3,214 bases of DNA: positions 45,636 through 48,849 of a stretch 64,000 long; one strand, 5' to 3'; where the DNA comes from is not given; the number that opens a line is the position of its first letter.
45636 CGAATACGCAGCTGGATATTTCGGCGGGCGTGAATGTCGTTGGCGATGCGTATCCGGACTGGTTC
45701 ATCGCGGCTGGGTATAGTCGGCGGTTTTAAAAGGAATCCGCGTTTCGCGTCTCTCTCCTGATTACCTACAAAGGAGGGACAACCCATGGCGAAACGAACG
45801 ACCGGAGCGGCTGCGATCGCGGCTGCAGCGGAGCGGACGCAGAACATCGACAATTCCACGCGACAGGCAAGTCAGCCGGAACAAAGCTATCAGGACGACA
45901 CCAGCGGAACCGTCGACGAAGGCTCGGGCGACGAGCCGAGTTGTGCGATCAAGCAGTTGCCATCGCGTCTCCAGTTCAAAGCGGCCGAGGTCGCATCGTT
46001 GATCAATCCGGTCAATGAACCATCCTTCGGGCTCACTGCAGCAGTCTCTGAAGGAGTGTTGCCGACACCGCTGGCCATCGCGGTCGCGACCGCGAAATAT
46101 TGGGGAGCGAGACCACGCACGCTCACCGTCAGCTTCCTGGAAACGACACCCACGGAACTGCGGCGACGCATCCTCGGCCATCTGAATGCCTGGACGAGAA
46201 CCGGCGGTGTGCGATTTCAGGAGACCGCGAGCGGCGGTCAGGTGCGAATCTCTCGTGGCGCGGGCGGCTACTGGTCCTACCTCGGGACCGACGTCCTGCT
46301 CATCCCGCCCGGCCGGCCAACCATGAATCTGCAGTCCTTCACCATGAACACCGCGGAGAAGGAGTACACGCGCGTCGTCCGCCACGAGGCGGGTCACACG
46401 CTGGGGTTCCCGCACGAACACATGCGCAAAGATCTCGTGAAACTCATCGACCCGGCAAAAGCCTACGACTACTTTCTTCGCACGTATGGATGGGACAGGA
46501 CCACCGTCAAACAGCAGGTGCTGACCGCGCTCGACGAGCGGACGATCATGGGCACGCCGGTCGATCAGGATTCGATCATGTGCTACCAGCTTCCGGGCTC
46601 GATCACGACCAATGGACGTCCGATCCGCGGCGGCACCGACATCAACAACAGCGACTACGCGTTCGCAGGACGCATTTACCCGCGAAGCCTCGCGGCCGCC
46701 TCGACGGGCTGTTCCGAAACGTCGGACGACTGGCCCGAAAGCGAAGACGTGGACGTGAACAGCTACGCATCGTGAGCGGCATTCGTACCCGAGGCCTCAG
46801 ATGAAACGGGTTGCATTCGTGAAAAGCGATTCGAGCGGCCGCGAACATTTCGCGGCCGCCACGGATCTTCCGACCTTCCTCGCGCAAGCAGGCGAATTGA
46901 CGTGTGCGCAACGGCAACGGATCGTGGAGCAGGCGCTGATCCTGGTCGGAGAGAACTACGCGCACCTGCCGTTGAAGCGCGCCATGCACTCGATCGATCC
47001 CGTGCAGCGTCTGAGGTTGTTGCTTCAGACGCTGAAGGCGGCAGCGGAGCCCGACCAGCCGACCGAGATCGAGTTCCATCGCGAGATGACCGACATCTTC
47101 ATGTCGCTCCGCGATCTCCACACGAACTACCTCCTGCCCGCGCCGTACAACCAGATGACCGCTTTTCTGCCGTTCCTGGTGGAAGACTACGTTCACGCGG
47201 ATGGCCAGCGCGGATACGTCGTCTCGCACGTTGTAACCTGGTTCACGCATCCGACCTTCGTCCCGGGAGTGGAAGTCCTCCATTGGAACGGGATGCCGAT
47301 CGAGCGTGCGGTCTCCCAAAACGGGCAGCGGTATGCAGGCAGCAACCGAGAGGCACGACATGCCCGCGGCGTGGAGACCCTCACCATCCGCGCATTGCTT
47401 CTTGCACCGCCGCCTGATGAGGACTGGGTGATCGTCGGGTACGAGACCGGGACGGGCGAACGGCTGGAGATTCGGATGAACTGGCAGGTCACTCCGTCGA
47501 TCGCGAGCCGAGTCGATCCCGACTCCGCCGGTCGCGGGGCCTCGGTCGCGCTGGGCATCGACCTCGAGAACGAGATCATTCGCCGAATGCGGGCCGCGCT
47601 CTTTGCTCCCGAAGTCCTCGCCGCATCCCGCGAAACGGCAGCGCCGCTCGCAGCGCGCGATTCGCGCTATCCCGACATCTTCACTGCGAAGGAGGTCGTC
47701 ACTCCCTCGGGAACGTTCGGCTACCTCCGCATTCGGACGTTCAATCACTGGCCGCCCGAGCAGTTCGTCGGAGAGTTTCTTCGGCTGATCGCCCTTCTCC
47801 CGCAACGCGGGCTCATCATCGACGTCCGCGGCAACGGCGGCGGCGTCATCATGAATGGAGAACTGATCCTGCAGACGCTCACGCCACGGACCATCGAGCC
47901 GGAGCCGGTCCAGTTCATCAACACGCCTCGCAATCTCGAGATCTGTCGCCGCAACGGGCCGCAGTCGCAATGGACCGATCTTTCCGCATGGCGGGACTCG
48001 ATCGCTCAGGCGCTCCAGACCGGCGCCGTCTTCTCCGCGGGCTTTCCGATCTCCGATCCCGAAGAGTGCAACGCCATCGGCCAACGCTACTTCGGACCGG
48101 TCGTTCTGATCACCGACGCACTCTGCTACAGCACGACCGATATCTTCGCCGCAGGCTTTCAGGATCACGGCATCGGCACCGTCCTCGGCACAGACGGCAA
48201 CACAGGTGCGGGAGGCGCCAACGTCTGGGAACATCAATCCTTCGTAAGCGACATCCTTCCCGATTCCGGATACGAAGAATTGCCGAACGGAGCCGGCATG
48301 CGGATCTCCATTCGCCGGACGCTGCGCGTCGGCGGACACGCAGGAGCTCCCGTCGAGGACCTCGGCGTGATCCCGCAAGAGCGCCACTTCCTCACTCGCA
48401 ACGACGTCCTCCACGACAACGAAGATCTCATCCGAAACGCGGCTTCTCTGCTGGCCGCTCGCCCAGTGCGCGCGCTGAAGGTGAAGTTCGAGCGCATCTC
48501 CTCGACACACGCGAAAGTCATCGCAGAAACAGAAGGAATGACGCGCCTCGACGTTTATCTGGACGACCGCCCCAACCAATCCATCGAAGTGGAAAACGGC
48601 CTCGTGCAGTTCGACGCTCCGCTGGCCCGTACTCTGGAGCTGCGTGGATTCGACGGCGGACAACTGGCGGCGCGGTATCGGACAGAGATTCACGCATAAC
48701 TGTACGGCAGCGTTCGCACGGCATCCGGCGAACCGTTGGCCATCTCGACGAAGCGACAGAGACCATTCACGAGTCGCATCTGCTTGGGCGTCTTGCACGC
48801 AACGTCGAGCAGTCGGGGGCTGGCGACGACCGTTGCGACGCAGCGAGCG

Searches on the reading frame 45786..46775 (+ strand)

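Call 11: search_protein_families(library=pfam, proteins=[window:45786-46775:+], max_evalue=0.001)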
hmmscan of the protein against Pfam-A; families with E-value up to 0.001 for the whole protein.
window:45786-46775:+ (329 aa): 1 family
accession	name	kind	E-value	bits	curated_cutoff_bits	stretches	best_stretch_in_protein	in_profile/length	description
PF01400.30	Astacin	-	6.7e-07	29.6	22.5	1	120-268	14-144/189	Astacin (Peptidase family M12A)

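Call 12: search_protein_families(library=padloc, proteins=[window:45786-46775:+], max_evalue=0.00001)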
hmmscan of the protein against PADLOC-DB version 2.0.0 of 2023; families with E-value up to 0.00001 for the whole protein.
window:45786-46775:+ (329 aa): 0 families

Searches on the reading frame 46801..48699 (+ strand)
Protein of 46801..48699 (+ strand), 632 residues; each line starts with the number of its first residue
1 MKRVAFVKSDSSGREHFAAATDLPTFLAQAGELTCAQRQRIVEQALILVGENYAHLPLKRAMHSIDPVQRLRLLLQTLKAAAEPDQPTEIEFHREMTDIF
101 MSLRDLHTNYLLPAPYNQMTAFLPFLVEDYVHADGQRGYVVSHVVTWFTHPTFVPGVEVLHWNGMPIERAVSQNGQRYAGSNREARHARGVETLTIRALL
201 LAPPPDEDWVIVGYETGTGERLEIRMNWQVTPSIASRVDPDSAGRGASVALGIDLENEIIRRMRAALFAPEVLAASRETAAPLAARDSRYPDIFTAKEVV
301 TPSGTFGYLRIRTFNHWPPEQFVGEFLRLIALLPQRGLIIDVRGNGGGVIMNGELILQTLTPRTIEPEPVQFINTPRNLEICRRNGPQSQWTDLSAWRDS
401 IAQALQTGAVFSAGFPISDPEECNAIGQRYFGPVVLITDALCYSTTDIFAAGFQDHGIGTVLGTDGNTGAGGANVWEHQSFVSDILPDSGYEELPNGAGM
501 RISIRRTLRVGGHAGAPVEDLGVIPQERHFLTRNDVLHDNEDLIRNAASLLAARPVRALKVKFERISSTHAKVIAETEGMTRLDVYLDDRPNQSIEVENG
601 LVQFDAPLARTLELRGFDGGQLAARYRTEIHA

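Call 11: search_protein_families(library=pfam, proteins=[window:46801-48699:+], max_evalue=0.001)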
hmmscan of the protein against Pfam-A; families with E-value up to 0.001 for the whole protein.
window:46801-48699:+ (632 aa): 1 family
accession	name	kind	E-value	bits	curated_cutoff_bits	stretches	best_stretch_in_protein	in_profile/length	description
PF03572.23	Peptidase_S41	-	1.3e-15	57.8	24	1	306-474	2-128/165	Peptidase family S41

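Call 12: search_protein_families(library=padloc, proteins=[window:46801-48699:+], max_evalue=0.00001)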
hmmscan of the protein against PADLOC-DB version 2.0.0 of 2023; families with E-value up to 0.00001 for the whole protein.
window:46801-48699:+ (632 aa): 0 families
